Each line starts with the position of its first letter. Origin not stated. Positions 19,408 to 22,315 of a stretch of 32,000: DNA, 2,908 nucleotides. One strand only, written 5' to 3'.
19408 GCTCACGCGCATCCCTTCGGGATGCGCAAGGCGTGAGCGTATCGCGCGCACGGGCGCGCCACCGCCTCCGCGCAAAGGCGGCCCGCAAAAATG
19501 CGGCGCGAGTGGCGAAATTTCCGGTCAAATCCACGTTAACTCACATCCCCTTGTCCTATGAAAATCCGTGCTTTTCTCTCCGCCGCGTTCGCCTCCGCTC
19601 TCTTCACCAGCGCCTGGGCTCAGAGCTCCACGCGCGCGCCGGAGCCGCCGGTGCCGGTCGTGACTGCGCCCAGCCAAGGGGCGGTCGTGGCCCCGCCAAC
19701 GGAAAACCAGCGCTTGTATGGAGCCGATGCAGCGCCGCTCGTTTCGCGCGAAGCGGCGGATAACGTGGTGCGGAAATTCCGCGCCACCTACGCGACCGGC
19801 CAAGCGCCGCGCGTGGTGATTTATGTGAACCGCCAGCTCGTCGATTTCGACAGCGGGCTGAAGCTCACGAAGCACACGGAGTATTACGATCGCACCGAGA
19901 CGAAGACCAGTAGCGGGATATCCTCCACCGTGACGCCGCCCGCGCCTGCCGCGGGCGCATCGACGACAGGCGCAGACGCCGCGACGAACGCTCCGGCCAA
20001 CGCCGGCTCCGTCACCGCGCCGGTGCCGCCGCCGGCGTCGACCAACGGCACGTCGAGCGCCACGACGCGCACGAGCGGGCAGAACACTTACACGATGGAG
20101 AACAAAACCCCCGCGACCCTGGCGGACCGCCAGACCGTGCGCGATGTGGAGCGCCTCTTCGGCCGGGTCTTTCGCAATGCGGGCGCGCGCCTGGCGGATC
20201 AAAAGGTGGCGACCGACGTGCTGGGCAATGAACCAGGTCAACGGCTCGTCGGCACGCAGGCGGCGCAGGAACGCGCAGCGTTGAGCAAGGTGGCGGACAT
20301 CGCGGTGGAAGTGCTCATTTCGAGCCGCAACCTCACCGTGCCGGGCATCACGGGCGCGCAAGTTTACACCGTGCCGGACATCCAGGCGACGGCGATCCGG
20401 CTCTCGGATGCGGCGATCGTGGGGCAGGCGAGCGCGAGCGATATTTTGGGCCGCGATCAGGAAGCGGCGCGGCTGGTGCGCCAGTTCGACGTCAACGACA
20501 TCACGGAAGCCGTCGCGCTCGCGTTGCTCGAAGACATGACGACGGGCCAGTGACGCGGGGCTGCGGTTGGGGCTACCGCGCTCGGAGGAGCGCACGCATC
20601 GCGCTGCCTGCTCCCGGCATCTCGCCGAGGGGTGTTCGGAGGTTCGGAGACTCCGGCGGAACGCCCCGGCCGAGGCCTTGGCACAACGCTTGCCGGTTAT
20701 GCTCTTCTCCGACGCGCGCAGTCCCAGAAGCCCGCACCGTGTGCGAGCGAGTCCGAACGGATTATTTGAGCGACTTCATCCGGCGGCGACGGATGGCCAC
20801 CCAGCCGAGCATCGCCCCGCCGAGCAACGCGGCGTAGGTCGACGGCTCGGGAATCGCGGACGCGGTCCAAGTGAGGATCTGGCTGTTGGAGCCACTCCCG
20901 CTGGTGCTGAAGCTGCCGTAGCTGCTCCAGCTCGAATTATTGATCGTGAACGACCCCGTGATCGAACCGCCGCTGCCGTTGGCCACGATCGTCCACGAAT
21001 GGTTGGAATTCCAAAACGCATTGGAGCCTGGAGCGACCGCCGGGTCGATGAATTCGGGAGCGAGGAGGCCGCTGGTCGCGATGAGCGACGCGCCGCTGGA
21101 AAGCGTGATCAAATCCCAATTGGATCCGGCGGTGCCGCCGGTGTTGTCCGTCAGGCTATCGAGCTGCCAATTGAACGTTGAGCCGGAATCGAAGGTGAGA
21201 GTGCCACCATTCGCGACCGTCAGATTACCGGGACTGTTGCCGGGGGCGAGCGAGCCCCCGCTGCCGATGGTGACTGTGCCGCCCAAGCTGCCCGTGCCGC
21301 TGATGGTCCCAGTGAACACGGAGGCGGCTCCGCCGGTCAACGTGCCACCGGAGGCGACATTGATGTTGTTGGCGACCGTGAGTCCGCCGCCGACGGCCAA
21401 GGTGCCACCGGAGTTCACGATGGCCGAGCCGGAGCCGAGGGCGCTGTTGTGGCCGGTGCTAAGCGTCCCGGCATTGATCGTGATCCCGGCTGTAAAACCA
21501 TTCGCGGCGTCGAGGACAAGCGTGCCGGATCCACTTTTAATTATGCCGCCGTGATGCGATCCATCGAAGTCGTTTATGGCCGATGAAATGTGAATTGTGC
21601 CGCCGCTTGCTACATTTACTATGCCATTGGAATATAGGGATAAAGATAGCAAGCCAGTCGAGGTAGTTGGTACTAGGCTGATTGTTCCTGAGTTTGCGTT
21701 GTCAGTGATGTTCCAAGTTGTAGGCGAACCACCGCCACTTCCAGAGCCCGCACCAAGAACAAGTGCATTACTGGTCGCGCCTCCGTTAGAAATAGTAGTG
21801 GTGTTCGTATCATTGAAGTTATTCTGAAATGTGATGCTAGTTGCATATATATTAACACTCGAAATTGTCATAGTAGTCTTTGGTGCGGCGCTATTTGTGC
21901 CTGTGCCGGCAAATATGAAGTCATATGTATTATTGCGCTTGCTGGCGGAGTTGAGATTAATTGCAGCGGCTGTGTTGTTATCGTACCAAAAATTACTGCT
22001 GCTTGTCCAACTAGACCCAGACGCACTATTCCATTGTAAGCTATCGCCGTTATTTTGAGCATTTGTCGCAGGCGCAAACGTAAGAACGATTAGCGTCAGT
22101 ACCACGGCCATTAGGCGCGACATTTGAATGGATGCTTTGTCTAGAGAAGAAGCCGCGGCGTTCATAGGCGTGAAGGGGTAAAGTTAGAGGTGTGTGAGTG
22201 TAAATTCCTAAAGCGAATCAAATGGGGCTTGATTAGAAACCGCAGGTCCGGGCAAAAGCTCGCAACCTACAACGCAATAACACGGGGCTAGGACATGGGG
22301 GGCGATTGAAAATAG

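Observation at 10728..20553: Ten-gene, ~10-kb block made only of exported envelope proteins: candidate undescribed lipoprotein system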

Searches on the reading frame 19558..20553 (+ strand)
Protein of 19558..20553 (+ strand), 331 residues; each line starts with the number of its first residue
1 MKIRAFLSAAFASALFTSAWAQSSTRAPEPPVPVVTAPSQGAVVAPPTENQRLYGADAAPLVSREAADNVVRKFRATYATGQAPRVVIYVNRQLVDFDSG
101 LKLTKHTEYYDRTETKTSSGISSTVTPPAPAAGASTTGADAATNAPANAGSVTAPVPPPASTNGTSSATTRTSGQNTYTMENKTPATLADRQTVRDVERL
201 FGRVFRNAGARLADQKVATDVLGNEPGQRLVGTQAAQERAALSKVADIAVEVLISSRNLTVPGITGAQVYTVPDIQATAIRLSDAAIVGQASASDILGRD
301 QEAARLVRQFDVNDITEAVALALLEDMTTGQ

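Call 8: search_protein_families(library=pfam, proteins=[window:19558-20553:+], max_evalue=0.01)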
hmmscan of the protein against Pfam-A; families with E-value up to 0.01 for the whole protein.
window:19558-20553:+ (331 aa): 0 families

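Call 52: find_homologous_proteins(query=window:19558-20553:+, max_evalue=0.001)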
Query window:19558-20553:+ (331 aa): 1045 proteins with E <= 0.001 among 8000 candidates; the best 120 are listed.
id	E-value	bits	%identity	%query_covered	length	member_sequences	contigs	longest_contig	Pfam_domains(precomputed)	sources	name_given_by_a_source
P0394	1.4e-201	686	100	100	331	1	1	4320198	-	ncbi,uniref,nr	ncbi:hypothetical protein K0B96_02505 [Horticoccus luteus]|uniref:Uncharacterized protein n=1 Tax=Ho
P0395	4.8e-136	471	72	100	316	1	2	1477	-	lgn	-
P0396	5.4e-130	451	72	100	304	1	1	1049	-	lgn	-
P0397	8.3e-114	398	67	86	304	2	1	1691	-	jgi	jgi:hypothetical protein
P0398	4.8e-102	359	61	93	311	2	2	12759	-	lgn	-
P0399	1.8e-96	341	62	87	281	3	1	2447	-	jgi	-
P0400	1.0e-93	332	58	86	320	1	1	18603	-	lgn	-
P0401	6.1e-93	330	59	85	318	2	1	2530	-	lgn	-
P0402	1.2e-92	329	56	86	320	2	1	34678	-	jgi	jgi:hypothetical protein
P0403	1.3e-92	328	56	86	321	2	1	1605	-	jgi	-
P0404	1.9e-91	325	51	100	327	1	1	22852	-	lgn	-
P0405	2.1e-91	324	55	100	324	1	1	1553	-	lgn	-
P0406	8.7e-91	322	52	100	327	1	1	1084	-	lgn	-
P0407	1.3e-90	322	51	98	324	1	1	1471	-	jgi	jgi:hypothetical protein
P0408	3.8e-90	320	53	91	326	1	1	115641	-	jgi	jgi:hypothetical protein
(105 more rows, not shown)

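Call 62: predict_structure(alignment_id=A8)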
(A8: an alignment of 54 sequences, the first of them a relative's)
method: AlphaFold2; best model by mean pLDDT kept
length: 331 residues; sequences in the alignment: 54
mean_pLDDT: 69.2   pTM: 0.59
mean pLDDT of the five models: 69.2, 69.2, 64.1, 63.0, 62.2
residues with pLDDT >= 90: 88; 70-90: 82; 50-70: 80; < 50: 81
segments of 3 or more residues with pLDDT < 50: 1-4, 20-25, 38-52, 99-103, 120-128, 130-153, 157-165
pLDDT, mean of each block of 10 residues (from residue 1): 48 52 52 54 44 54 93 93 92 54 49 56 45 40 39 47 48 52 71 89 97 86 60 75 93 83 79 89 94 88 81 93 94 55
secondary structure, 60 per line:
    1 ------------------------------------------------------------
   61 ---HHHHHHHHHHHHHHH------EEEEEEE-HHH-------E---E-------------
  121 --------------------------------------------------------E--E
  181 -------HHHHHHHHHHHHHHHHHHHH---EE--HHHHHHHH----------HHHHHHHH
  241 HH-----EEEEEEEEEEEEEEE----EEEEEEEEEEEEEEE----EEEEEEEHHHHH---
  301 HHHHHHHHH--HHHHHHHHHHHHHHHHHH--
elements in order: H64-78 E85-91 H188-207 H215-222 H233-242 E248-262 E267-281 E286-292 H293-297 H301-309 H312-329

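Call 67: fold_search(model_id=the predicted structure, library=pdb)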
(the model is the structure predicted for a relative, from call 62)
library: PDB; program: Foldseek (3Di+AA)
matches with E <= 10: 531; with E <= 0.001: 0
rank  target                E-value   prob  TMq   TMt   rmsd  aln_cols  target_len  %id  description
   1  4q6l                  1.1e-02  0.99  0.20  0.43   5.1       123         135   15  LpoB C-terminal domain from Salmonella enterica (Native) (released 2014-05-14)
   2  9h80_A                1.1e-02  0.95  0.20  0.36   6.9       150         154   13  Structure of the outer membrane exopolysaccharide transporter PelBC (released 2025-06-11)
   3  4uv2_E                1.7e-02  0.85  0.15  0.20  12.2       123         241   11  Structure of the curli transport lipoprotein CsgG in a non-lipidated, pre-pore conformation (released 2014-09-24)
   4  4q6z_A                2.2e-02  0.96  0.19  0.40   6.8       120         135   17  LpoB C-terminal domain from Escherichia coli (released 2014-05-14)
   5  4uv2_A                2.4e-02  0.85  0.16  0.21  10.7       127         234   12  Structure of the curli transport lipoprotein CsgG in a non-lipidated, pre-pore conformation (released 2014-09-24)
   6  4uv2_F                2.4e-02  0.72  0.15  0.20  12.4       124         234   10  Structure of the curli transport lipoprotein CsgG in a non-lipidated, pre-pore conformation (released 2014-09-24)
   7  9ea5_B                2.5e-02  0.38  0.15  0.13  12.0       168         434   11  Structure of Citrobacter BubCD D104A mutant (released 2025-09-24)
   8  9ea5_A                2.5e-02  0.38  0.16  0.13  12.4       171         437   12  Structure of Citrobacter BubCD D104A mutant (released 2025-09-24)
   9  9ea4                  2.5e-02  0.33  0.15  0.12  12.6       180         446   13  Structure of Citrobacter BubCD (released 2025-09-24)
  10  4uv2_N                2.8e-02  0.66  0.17  0.23  11.9       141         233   13  Structure of the curli transport lipoprotein CsgG in a non-lipidated, pre-pore conformation (released 2014-09-24)
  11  4uv2_G                3.0e-02  0.87  0.17  0.23  10.2       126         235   11  Structure of the curli transport lipoprotein CsgG in a non-lipidated, pre-pore conformation (released 2014-09-24)
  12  4uv2_M                3.0e-02  0.84  0.16  0.24   9.5       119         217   10  Structure of the curli transport lipoprotein CsgG in a non-lipidated, pre-pore conformation (released 2014-09-24)
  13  4uv2_B                3.0e-02  0.63  0.15  0.20  11.6       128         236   14  Structure of the curli transport lipoprotein CsgG in a non-lipidated, pre-pore conformation (released 2014-09-24)
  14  8t8d_A                3.5e-02  0.25  0.13  0.19  13.9       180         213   11  Structure of Helicobacter pylori adhesin A, HpaA (released 2024-01-31)
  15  5t10_B                3.7e-02  0.82  0.20  0.38   6.9       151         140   14  PelC dodecamer from Paraburkholderia phytofirmans, space group P6 (released 2017-03-15)
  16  4uv2_O                4.0e-02  0.72  0.15  0.22  10.6       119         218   11  Structure of the curli transport lipoprotein CsgG in a non-lipidated, pre-pore conformation (released 2014-09-24)
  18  4uv2_I                4.4e-02  0.57  0.16  0.21  11.2       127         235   13  Structure of the curli transport lipoprotein CsgG in a non-lipidated, pre-pore conformation (released 2014-09-24)
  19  4uv2_P                5.0e-02  0.66  0.17  0.24  12.8       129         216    9  Structure of the curli transport lipoprotein CsgG in a non-lipidated, pre-pore conformation (released 2014-09-24)
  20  5t0z_C                5.9e-02  0.90  0.21  0.39   7.2       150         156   17  PelC from Geobacter metallireducens (released 2017-03-15)
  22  5t0z_B                6.6e-02  0.77  0.20  0.35   7.2       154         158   16  PelC from Geobacter metallireducens (released 2017-03-15)
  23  5t10_C                7.0e-02  0.69  0.20  0.38   6.9       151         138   13  PelC dodecamer from Paraburkholderia phytofirmans, space group P6 (released 2017-03-15)
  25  4uv2_D                7.4e-02  0.51  0.16  0.21  11.0       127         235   12  Structure of the curli transport lipoprotein CsgG in a non-lipidated, pre-pore conformation (released 2014-09-24)
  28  5t0z_A                9.3e-02  0.87  0.22  0.40   6.0       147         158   16  PelC from Geobacter metallireducens (released 2017-03-15)
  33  4uv2_J                1.1e-01  0.60  0.15  0.22  10.9       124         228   10  Structure of the curli transport lipoprotein CsgG in a non-lipidated, pre-pore conformation (released 2014-09-24)
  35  4hrv_A                1.3e-01  0.94  0.19  0.42   4.5        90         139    9  Crystal Structure of Lipoprotein GNA1162 from Neisseria meningitidis (released 2013-04-24)
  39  5t10_A                1.5e-01  0.60  0.18  0.38   6.4       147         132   12  PelC dodecamer from Paraburkholderia phytofirmans, space group P6 (released 2017-03-15)
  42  4hrv_B                1.7e-01  0.85  0.20  0.40   4.1        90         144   10  Crystal Structure of Lipoprotein GNA1162 from Neisseria meningitidis (released 2013-04-24)
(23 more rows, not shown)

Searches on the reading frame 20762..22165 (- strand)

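Call 8: search_protein_families(library=pfam, proteins=[window:20762-22165:-], max_evalue=0.01)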
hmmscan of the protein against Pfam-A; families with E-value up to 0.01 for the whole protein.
window:20762-22165:- (467 aa): 2 families
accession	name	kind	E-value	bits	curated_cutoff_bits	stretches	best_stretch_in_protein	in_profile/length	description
PF12951.13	PATR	-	4.6e-08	33.4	27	1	209-236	2-29/30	Passenger-associated-transport-repeat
PF07589.16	PEP-CTERM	-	9.2e-06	26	20.7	1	437-461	1-24/24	PEP-CTERM motif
